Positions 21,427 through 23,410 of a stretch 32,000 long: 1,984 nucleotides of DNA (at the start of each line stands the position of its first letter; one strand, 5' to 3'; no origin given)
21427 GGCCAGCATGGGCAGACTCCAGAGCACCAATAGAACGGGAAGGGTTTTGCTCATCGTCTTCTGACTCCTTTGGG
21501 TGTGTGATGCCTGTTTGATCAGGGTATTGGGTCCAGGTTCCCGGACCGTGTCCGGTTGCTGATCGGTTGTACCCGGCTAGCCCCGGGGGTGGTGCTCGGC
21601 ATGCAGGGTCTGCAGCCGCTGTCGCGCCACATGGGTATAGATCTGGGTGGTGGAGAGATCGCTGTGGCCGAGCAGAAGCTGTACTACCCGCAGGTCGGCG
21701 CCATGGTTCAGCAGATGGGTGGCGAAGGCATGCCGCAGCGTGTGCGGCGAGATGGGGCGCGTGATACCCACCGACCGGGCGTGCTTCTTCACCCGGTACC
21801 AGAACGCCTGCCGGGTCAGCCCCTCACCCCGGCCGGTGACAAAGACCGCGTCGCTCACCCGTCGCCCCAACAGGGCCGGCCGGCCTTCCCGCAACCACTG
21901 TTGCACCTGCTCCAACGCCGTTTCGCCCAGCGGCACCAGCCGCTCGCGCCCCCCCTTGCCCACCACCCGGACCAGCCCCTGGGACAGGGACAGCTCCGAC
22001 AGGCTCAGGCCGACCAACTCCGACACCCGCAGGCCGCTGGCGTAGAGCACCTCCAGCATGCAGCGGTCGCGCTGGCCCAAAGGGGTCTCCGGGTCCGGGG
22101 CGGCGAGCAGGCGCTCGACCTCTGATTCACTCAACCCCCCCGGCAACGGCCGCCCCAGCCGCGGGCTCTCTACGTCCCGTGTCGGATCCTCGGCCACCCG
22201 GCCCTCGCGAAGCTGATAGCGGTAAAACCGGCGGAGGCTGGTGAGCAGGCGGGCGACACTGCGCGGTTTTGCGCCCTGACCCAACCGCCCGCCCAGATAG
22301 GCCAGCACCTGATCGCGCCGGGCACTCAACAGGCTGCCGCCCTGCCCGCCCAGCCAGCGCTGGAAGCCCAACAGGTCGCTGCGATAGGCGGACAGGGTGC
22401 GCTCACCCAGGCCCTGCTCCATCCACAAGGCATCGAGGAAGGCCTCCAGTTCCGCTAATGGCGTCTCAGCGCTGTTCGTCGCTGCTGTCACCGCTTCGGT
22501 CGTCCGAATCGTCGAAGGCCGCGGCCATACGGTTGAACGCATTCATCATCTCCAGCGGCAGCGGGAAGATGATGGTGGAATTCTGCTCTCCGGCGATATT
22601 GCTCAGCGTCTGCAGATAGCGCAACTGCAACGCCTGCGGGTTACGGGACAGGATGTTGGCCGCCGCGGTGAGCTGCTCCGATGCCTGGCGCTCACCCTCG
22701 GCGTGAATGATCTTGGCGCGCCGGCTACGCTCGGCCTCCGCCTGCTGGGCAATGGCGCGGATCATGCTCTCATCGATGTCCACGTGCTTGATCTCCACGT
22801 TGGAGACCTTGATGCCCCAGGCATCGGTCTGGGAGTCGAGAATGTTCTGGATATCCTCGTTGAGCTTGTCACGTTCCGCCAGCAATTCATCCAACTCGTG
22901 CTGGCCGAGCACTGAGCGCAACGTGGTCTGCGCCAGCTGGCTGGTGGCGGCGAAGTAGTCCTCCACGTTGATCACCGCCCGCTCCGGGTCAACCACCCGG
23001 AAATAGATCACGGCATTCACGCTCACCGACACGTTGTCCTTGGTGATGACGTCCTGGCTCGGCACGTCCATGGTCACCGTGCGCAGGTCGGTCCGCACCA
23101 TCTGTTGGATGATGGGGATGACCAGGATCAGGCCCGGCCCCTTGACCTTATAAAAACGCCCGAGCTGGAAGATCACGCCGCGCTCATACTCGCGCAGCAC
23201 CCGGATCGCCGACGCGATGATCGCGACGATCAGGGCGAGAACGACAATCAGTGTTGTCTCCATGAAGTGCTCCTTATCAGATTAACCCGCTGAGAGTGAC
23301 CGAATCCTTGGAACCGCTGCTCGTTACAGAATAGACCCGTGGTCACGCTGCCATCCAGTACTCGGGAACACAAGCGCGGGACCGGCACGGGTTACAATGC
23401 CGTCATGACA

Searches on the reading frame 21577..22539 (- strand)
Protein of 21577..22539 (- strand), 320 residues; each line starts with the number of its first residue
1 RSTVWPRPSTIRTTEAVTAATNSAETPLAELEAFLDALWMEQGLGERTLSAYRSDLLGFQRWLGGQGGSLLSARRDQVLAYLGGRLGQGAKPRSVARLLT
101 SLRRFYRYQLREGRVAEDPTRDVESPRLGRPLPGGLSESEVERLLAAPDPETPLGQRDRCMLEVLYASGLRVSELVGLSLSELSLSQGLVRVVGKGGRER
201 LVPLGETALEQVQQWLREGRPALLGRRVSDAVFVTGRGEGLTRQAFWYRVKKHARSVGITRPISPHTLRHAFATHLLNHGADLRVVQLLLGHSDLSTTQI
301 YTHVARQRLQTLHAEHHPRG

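Call 12: search_protein_families(library=pfam, proteins=[window:21577-22539:-], max_evalue=0.001)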
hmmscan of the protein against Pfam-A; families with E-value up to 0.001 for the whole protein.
window:21577-22539:- (320 aa): 2 families
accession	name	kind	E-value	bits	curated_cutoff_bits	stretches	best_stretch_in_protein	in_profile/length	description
PF00589.27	Phage_integrase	-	1.3e-50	172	27.1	1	136-307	3-171/172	Phage integrase family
PF02899.23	Phage_int_SAM_1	-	3.5e-18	66.1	22.3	1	31-113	1-83/83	Phage integrase, N-terminal SAM-like domain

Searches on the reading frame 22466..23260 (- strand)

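Call 12: search_protein_families(library=pfam, proteins=[window:22466-23260:-], max_evalue=0.001)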
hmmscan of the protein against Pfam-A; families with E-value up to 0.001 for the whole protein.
window:22466-23260:- (264 aa): 1 family
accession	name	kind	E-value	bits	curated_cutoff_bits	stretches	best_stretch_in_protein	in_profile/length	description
PF01145.31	Band_7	-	9.9e-42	143.4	23.6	1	21-190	2-175/176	SPFH domain / Band 7 family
